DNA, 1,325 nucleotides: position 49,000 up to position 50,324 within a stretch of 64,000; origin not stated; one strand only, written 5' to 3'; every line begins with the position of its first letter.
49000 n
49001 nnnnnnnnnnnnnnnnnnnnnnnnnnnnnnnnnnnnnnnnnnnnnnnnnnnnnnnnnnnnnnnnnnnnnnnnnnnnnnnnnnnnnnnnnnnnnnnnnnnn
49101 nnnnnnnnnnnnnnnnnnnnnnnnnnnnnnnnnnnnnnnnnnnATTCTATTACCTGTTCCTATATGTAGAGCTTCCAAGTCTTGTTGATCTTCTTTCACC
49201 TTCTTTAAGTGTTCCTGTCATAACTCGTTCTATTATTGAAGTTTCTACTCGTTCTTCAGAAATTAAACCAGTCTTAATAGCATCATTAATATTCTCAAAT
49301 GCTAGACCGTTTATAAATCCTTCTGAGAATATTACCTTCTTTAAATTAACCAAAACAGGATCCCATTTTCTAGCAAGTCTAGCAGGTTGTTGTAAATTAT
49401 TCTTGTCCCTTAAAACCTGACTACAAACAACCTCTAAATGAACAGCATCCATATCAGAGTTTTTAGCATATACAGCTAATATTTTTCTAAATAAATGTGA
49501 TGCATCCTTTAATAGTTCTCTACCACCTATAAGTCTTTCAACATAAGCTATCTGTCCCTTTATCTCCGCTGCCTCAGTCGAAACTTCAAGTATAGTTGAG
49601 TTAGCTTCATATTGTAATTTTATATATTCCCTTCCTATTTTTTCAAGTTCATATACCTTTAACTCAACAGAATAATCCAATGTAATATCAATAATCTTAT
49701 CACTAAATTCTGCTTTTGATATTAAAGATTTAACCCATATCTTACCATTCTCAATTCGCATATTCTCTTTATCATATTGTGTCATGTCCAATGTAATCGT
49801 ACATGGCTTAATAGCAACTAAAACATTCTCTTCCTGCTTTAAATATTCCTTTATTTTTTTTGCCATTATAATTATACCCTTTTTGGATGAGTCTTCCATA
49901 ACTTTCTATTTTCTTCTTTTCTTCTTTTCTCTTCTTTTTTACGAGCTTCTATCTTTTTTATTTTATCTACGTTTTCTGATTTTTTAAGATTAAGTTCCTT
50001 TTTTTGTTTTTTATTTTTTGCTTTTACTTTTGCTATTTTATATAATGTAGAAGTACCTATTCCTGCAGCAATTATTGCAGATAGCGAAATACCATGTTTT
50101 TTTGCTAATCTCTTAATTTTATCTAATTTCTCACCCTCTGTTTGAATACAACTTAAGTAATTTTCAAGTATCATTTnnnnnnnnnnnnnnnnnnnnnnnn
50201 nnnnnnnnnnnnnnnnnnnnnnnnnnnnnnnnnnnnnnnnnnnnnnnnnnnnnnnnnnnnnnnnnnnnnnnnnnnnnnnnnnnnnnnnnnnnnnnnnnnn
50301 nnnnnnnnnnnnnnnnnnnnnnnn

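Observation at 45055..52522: Second beta/beta-prime RNAP pair, with two small genes inserted between the subunits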

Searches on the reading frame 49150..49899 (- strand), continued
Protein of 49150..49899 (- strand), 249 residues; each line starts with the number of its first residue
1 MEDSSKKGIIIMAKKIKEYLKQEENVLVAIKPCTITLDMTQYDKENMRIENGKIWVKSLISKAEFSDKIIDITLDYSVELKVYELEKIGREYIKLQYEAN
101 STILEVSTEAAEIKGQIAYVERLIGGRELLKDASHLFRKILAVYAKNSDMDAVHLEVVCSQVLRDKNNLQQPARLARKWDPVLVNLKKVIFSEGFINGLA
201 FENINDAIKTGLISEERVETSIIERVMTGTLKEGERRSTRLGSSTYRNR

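Call 62: predict_structure(alignment_id=A4)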
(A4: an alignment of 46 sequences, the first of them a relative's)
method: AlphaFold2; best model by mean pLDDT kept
length: 366 residues; sequences in the alignment: 46
mean_pLDDT: 63.4   pTM: 0.43
mean pLDDT of the five models: 63.4, 62.4, 59.9, 58.1, 55.6
residues with pLDDT >= 90: 79; 70-90: 97; 50-70: 40; < 50: 150
segments of 3 or more residues with pLDDT < 50: 1-46, 48-51, 58-123, 317-347
pLDDT, mean of each block of 10 residues (from residue 1): 27 26 29 29 42 51 34 35 36 38 41 37 70 85 94 94 95 89 93 95 92 92 96 78 71 73 85 71 79 83 82 59 38 41 46 66 52
secondary structure, 60 per line:
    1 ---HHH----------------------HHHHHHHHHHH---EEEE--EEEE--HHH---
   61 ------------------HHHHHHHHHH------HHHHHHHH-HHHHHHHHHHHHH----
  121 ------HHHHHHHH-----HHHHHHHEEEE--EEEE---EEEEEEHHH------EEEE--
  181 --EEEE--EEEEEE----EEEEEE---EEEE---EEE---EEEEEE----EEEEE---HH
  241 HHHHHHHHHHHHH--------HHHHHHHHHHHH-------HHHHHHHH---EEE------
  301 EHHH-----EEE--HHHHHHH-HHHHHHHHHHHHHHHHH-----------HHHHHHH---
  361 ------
elements in order: H29-39 E43-46 E49-52 H79-88 H95-102 H104-116 H127-134 H140-146 E147-150 E153-156 E160-165 E175-178 E183-186 E189-194 E199-204 E208-211 E215-217 E221-226 E231-235 H239-253 H262-273 H281-288 E292-294 E310-312 H315-321 H323-339 H351-357

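Call 64: fold_search(model_id=the predicted structure, library=pdb)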
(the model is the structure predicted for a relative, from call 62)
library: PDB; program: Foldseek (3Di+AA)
matches with E <= 10: 473; with E <= 0.001: 1
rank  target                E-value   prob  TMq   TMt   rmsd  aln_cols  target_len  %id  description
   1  7s00_F                5.6e-05  0.99  0.19  0.13  16.2       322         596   14  X-ray structure of the phage AR9 non-virion RNA polymerase core (released 2022-07-06)
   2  9nk1                  3.6e-02  0.15  0.08  0.15  15.8       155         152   11  Prenylated-FMN maturase PhdC from Mycolicibacterium fortuitum bound to flavin mononucleotide (released 2026-02-18)
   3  9nk0                  4.8e-02  0.12  0.10  0.15  15.5       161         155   12  Prenylated-FMN maturase PhdC from Mycolicibacterium fortuitum (apo) (released 2026-02-18)
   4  9o5m_A                5.1e-02  0.13  0.10  0.14  15.5       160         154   12  Prenylated-FMN maturase PhdC from Mycolicibacterium fortuitum bound to prenylated flavin mononucleotide in the P1 spac (released 2026-02-18)
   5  9o5m_D                5.1e-02  0.13  0.10  0.14  15.5       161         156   12  Prenylated-FMN maturase PhdC from Mycolicibacterium fortuitum bound to prenylated flavin mononucleotide in the P1 spac (released 2026-02-18)
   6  9srg                  7.6e-02  0.14  0.09  0.16  15.9       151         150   12  Prenylated FMN oxidative maturase PhdC, FMN-bound (released 2025-12-17)
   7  9srj_A                8.0e-02  0.13  0.10  0.17  15.5       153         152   10  Prenylated FMN oxidative maturase PhdC, PEG-bound (released 2025-12-17)
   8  9nk4                  8.0e-02  0.10  0.09  0.15  16.4       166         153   10  Prenylated-FMN maturase PhdC E45A mutant from Mycolicibacterium fortuitum bound to flavin mononucleotide (released 2026-02-18)
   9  9nk3                  1.3e-01  0.08  0.09  0.14  16.4       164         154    9  Prenylated-FMN maturase PhdC E45A mutant from Mycolicibacterium fortuitum (apo) (released 2026-02-18)
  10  9nk2                  1.4e-01  0.08  0.08  0.14  15.8       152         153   11  Prenylated-FMN maturase PhdC from Mycolicibacterium fortuitum bound to prenylated flavin mononucleotide (released 2026-02-18)
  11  8eos_D                2.5e-01  0.06  0.10  0.04  20.2       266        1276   14  M. tuberculosis RNAP elongation complex with NusG and CMPCPP (released 2023-02-01)
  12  7cr9_A                2.6e-01  0.06  0.08  0.12  14.0       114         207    9  Crystal structure of the N-terminal fragment (residue 1-206) of LonA protease from Meiothermus taiwanensis (released 2021-05-26)
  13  6j9f_D                2.8e-01  0.20  0.16  0.06  15.8       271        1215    9  Cryo-EM structure of Xanthomonos oryzae transcription elongation complex with the bacteriophage protein P7 (released 2019-07-17)
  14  6fxn_A                2.8e-01  0.13  0.08  0.18  12.2        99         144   14  Crystal structure of human BAFF in complex with Fab fragment of anti-BAFF antibody belimumab (released 2018-04-04)
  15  6c04_D                2.8e-01  0.12  0.10  0.04  14.3       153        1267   14  Mtb RNAP Holo/RbpA/double fork DNA -closed clamp (released 2018-03-28)
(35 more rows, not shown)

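Call 75: search_protein_families(library=phrogs, proteins=[L047:6145-6840:+], max_evalue=0.01)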
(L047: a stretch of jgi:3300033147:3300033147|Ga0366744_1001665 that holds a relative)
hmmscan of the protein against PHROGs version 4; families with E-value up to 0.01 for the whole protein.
L047:6145-6840:+ (231 aa): 0 families

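Call 96: search_protein_families(library=pfam, proteins=[L021:1658-1999:+, L021:2004-2459:+, L021:2471-2848:+, L021:2827-3075:+, L021:12-449:+, L022:2681-3172:+, L022:3411-3812:+, L046:4959-7004:+, L047:6840-7343:+, L021:451-684:+], max_evalue=0.01)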
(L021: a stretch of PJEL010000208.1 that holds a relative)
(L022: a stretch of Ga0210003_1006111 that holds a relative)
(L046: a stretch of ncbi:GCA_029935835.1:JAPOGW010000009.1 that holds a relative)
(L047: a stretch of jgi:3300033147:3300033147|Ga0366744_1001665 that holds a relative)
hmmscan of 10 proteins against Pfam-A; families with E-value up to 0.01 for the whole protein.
L021:1658-1999:+ (113 aa): 1 family
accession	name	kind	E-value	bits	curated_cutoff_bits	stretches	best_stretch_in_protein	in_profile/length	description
PF00856.33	SET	-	8.2e-07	29.8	22.4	1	49-95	54-104/105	SET domain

L021:2004-2459:+ (151 aa): 0 families

L021:2471-2848:+ (125 aa): 0 families

L021:2827-3075:+ (82 aa): 0 families

L021:12-449:+ (145 aa): 0 families

L022:2681-3172:+ (163 aa): 0 families

L022:3411-3812:+ (133 aa): 0 families

L046:4959-7004:+ (681 aa): 2 families
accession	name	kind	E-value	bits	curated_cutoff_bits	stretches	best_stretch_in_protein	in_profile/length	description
PF24308.1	DUF7487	-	6.3e-19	69.2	27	2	188-298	1-112/220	Family of unknown function (DUF7487)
PF18741.7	MTES_1575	-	0.00035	21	38.2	1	425-490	27-94/96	REase_MTES_1575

L047:6840-7343:+ (167 aa): 0 families

L021:451-684:+ (77 aa): 0 families

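Call 97: search_protein_representatives(alignment_id=A4)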
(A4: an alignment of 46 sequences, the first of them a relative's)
Query: 46 sequences, 228 profile positions. Proteins with E-value up to 0.001 (for the whole library): 289; up to 1e-10: 196; up to 1e-30: 43. The best 150 are listed.
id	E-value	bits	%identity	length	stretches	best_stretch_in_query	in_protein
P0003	9.5e-103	358.7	-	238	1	2-227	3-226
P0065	4.5e-94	330.3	-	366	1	3-226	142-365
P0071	4.0e-92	323.9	-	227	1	1-225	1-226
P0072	3.6e-91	320.9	-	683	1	3-226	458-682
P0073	2.0e-85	302.0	-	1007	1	6-225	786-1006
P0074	2.9e-83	295.0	-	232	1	2-227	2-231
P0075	4.1e-81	287.9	-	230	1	2-225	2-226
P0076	5.9e-80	284.1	-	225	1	2-222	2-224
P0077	4.6e-78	278.0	-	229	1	2-226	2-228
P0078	5.4e-78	277.7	-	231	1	1-227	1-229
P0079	5.0e-76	271.3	-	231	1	2-226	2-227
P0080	7.7e-75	267.4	-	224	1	3-225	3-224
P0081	9.7e-73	260.5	-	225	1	2-224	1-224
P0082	1.1e-72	260.3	-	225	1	2-221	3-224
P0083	5.1e-70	251.7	-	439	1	4-223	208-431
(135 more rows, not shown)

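Call 104: search_protein_families(library=phrogs, alignment_id=A6, max_evalue=0.01)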
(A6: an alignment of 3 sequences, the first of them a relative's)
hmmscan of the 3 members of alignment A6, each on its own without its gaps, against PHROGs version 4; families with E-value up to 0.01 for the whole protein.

A. member 1, L042:1697-1924:+ (75 aa): 1 family
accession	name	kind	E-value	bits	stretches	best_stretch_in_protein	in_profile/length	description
phrog_26909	-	head and packaging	0.00077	20.9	1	18-74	30-86/99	virion structural protein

B. families by the number of members that match (of 3 scanned): 1 family
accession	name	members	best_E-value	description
phrog_26909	-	3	1.9e-05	virion structural protein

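Call 105: search_dna_similar(query=L021:451-684:+, collection=phages, mode=protein, max_evalue=1, max_rows=15)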
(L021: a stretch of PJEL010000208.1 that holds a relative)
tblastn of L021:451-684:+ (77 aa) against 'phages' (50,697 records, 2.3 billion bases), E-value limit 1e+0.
No match.

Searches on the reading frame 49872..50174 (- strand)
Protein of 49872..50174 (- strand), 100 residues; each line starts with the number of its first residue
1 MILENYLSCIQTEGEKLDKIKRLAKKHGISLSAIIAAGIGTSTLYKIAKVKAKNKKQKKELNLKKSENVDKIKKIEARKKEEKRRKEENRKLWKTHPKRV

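Call 5: search_protein_families(library=pfam, proteins=[window:49872-50174:-], max_evalue=0.1)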
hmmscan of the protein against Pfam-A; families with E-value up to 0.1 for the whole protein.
window:49872-50174:- (100 aa): 4 families
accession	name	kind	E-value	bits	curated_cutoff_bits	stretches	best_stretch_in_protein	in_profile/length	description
PF15361.11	RIC3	-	0.046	14.6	28.9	1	35-82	83-124/146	Resistance to inhibitors of cholinesterase homologue 3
PF12847.13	Methyltransf_18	-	0.059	13.8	27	1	30-76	82-128/151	Methyltransferase domain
PF22602.2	NXF_NTF2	-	0.073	13.6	27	1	52-98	42-88/158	Nuclear RNA export factor, NTF2 domain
PF02817.22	E3_binding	-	0.079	13.6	23.7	0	21-38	8-25/36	e3 binding domain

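Call 6: search_protein_families(library=phrogs, proteins=[window:49872-50174:-], max_evalue=0.1)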
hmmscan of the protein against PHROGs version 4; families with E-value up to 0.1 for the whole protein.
window:49872-50174:- (100 aa): 2 families
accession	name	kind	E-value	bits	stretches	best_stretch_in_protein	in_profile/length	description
phrog_72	-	DNA, RNA and nucleotide metabolism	0.0078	17.3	1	51-94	13-62/161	NinB/ Orf homologous recombination mediator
phrog_31504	-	unknown function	0.07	14.2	1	29-80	50-100/105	-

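Call 27: find_homologous_proteins(query=window:49872-50174:-, max_evalue=0.01)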
Query window:49872-50174:- (100 aa): 1 proteins with E <= 0.01 among 23 candidates.
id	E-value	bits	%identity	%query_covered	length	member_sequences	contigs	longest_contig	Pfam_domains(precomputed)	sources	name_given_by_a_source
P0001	1.2e-52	193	100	100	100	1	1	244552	-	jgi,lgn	jgi:predicted transcriptional regulator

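Call 94: predict_structure(protein=window:49872-50174:-)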
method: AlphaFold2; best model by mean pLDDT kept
length: 100 residues; sequences in the alignment: 1
mean_pLDDT: 86.1   pTM: 0.43
mean pLDDT of the five models: 86.1, 86.1, 84.4, 78.3, 78.2
residues with pLDDT >= 90: 39; 70-90: 56; 50-70: 5; < 50: 0
segments of 3 or more residues with pLDDT < 50: none
pLDDT, mean of each block of 10 residues (from residue 1): 78 80 82 80 86 95 97 97 93 75
secondary structure, 60 per line:
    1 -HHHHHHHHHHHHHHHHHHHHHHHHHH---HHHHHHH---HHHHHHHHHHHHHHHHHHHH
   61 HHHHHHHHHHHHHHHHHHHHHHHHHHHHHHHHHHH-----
elements in order: H2-27 H31-37 H41-95
